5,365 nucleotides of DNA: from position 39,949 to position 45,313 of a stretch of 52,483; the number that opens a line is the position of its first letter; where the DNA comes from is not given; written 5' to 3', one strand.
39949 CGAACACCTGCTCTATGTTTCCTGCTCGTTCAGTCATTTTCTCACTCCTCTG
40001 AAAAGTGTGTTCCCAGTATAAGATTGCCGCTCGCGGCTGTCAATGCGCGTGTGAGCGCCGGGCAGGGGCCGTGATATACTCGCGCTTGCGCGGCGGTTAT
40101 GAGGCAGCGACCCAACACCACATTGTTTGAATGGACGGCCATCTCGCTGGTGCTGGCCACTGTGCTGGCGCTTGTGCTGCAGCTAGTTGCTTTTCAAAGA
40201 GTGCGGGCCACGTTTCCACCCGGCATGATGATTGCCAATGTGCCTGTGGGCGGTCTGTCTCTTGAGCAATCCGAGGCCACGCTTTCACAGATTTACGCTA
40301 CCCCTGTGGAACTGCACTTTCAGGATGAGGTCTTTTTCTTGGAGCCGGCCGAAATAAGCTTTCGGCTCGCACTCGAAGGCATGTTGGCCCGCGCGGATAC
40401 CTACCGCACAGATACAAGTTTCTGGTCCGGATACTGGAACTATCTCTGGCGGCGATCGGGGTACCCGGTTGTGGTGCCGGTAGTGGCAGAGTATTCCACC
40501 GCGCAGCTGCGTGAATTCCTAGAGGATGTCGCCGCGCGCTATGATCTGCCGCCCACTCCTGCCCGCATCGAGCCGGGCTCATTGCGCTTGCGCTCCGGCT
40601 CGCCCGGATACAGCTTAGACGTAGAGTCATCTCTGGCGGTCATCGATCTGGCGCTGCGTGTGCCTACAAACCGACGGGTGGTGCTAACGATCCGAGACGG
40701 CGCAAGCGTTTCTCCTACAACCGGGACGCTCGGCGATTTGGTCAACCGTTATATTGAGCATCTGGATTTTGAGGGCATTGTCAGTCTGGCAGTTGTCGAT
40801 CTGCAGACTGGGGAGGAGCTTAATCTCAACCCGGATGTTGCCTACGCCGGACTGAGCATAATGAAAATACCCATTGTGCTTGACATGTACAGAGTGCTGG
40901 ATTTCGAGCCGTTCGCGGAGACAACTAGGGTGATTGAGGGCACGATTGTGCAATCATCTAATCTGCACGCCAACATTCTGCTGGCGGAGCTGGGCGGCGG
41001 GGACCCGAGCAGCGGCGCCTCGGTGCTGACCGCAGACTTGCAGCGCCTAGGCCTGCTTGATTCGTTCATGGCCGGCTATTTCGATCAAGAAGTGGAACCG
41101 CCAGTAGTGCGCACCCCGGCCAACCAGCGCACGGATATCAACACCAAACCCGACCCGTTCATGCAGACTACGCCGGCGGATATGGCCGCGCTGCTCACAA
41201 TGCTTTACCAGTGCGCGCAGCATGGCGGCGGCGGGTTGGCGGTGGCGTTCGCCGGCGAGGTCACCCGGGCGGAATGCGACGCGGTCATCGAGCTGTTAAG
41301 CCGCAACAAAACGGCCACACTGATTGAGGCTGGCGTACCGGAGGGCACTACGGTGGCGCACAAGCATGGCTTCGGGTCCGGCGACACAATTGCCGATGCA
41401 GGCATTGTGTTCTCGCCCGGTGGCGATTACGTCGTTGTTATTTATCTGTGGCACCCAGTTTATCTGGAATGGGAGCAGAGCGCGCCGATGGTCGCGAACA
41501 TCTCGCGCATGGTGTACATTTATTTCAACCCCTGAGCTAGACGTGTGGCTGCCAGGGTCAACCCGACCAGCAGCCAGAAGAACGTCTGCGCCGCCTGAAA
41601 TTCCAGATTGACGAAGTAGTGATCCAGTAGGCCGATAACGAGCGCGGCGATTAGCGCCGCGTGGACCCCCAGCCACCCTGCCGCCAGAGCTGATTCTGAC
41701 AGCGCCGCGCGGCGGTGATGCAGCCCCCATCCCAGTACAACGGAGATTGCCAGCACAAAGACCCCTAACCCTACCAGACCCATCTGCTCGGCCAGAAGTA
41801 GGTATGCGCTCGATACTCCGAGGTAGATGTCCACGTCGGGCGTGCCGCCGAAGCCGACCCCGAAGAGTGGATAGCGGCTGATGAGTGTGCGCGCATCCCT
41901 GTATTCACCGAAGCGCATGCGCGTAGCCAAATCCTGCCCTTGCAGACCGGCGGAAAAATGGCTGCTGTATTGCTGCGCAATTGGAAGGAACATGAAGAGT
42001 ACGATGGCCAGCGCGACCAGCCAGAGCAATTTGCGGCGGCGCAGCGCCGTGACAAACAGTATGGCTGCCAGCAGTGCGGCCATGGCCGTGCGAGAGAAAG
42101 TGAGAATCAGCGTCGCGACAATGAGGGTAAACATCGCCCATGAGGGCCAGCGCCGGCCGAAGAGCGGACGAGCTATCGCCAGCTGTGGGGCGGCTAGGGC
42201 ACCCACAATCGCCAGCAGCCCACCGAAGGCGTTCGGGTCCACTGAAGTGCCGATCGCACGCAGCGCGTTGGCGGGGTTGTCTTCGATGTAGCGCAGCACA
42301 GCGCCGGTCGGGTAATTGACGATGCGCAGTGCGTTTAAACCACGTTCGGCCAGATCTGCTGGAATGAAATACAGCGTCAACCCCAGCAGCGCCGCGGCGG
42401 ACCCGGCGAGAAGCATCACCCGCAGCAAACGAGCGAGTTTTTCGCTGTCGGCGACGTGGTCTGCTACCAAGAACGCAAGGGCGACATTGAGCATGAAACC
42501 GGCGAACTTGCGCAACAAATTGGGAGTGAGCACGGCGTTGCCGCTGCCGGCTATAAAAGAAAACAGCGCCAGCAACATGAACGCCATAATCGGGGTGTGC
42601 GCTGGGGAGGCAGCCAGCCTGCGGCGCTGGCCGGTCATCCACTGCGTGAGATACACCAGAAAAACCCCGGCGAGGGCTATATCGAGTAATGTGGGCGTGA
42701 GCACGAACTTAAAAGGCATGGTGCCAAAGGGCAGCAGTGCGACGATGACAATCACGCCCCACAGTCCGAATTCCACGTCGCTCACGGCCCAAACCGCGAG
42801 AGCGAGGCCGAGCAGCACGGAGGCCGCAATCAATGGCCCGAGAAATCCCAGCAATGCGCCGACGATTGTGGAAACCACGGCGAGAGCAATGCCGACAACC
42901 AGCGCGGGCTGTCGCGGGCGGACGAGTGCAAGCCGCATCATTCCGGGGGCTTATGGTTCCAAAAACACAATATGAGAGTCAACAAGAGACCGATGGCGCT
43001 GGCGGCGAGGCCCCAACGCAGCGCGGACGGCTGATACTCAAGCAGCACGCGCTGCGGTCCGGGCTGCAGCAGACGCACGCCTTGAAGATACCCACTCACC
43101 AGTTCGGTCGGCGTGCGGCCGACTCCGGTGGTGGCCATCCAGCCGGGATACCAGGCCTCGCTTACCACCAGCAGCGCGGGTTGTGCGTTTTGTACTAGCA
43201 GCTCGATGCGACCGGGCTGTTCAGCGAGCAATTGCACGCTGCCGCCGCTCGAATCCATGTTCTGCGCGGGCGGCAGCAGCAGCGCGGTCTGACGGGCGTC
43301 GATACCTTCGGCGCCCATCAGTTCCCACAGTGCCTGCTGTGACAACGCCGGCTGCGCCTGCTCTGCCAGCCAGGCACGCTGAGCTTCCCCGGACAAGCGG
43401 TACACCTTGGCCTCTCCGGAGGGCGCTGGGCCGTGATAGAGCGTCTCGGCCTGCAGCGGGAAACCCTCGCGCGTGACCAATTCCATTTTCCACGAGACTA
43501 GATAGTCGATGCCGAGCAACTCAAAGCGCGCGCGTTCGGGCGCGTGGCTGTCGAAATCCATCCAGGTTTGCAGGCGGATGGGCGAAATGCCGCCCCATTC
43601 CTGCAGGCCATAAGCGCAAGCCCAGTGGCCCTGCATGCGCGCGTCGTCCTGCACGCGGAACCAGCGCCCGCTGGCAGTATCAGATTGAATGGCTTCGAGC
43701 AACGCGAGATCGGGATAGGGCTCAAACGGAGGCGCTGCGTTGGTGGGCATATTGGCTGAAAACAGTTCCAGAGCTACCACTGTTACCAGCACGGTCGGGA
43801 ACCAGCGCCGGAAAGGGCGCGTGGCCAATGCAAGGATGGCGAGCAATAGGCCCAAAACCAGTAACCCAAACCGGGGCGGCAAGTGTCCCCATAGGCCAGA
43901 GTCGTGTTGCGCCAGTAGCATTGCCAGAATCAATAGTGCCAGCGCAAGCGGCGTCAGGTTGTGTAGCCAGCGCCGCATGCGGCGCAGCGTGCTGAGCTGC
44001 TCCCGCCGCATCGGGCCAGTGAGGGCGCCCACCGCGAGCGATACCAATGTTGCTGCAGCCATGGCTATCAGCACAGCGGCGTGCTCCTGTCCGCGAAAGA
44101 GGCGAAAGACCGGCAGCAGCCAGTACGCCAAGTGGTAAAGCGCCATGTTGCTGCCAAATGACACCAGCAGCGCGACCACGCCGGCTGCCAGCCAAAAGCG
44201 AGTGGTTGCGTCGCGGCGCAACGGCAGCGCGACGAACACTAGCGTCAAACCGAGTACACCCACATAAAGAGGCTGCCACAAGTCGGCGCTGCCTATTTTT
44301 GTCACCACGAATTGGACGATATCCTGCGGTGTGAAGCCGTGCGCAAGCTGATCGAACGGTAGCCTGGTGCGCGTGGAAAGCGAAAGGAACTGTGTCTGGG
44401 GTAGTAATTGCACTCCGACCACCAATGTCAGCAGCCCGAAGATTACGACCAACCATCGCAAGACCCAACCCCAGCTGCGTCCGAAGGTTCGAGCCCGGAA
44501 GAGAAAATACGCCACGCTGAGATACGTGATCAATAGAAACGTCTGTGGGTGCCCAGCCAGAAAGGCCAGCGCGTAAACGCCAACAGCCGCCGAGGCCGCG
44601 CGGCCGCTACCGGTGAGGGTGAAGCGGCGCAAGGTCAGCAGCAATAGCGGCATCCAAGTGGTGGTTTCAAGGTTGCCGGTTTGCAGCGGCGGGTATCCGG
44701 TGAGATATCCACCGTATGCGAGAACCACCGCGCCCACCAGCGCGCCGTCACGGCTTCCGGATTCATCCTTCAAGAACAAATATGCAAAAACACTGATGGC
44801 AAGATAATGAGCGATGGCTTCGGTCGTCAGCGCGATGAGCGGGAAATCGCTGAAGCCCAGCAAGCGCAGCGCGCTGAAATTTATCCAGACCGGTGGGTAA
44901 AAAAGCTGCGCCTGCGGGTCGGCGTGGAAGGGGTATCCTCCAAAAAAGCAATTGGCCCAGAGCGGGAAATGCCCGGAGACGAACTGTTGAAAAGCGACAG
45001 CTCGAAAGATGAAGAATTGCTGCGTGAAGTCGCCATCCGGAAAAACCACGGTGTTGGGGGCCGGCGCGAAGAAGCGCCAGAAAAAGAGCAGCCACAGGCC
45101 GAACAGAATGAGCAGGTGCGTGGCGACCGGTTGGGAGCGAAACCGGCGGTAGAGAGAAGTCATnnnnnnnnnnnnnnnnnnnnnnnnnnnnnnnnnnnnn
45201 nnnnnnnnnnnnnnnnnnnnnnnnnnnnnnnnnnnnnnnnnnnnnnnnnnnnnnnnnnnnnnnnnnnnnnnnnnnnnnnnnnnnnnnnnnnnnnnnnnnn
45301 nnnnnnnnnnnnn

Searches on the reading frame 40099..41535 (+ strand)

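Call 10: search_protein_families(library=pfam, proteins=[window:40099-41535:+], max_evalue=0.01)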
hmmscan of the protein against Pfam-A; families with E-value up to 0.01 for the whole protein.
window:40099-41535:+ (478 aa): 2 families
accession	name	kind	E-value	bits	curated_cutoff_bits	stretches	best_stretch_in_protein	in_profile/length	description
PF13354.11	Beta-lactamase2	-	2.1e-19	70.2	22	1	279-449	79-213/214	Beta-lactamase enzyme family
PF12229.13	PG_binding_4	-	8.1e-08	32.9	22.1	1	82-187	4-109/117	Putative peptidoglycan binding domain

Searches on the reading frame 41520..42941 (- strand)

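Call 10: search_protein_families(library=pfam, proteins=[window:41520-42941:-], max_evalue=0.01)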
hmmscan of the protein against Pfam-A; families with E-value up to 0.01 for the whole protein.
window:41520-42941:- (473 aa): 1 family
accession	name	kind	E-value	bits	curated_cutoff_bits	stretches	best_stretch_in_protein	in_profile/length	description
PF04932.20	Wzy_C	-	3.8e-12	46.7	31.7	1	270-396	2-149/149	O-Antigen ligase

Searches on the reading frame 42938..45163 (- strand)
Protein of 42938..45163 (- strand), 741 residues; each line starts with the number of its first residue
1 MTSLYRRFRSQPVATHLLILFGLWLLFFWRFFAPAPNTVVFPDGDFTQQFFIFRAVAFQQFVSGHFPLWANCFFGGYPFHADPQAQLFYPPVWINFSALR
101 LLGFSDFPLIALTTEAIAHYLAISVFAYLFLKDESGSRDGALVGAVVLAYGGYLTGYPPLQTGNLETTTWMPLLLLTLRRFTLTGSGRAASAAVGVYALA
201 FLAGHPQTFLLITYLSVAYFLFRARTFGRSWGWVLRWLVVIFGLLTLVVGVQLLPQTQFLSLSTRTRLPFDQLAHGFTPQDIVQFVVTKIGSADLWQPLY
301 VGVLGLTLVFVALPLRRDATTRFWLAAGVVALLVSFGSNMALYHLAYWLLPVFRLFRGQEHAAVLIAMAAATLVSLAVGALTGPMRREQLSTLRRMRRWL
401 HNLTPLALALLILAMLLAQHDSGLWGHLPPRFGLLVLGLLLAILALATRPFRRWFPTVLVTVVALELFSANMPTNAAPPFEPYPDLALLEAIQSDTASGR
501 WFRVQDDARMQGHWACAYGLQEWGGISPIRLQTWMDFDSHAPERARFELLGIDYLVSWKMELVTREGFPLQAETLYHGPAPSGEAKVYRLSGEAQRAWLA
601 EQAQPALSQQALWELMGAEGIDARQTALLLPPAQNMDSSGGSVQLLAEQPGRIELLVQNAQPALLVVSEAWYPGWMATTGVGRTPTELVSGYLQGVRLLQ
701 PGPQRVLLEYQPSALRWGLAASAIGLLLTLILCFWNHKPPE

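Call 10: search_protein_families(library=pfam, proteins=[window:42938-45163:-], max_evalue=0.01)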
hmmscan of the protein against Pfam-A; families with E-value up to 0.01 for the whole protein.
window:42938-45163:- (741 aa): 0 families

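Call 32: search_protein_families(library=ncbifam, proteins=[window:42938-45163:-], max_evalue=10)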
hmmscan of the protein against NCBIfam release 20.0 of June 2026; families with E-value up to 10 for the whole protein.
window:42938-45163:- (741 aa): 1 family
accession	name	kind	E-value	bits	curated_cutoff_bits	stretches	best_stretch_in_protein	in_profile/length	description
NF005167.0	PRK06638.2-2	equivalog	0.083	12.6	137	1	328-411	54-137/176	NADH-quinone oxidoreductase subunit J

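Call 57: search_protein_families(library=pfam, proteins=[window:42938-45163:-], max_evalue=10)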
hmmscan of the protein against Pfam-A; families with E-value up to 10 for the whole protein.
window:42938-45163:- (741 aa): 3 families
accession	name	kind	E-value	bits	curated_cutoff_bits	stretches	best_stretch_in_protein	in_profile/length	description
PF10728.14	DUF2520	-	0.11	12.8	25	1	341-395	50-105/125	Domain of unknown function (DUF2520)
PF10777.14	YlaC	-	0.11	12.8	27.5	1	199-258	29-87/154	Inner membrane protein YlaC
PF11846.14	Wzy_C_2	-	2.5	8.4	28.5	1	209-270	25-91/191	Virulence factor membrane-bound polymerase, C-terminal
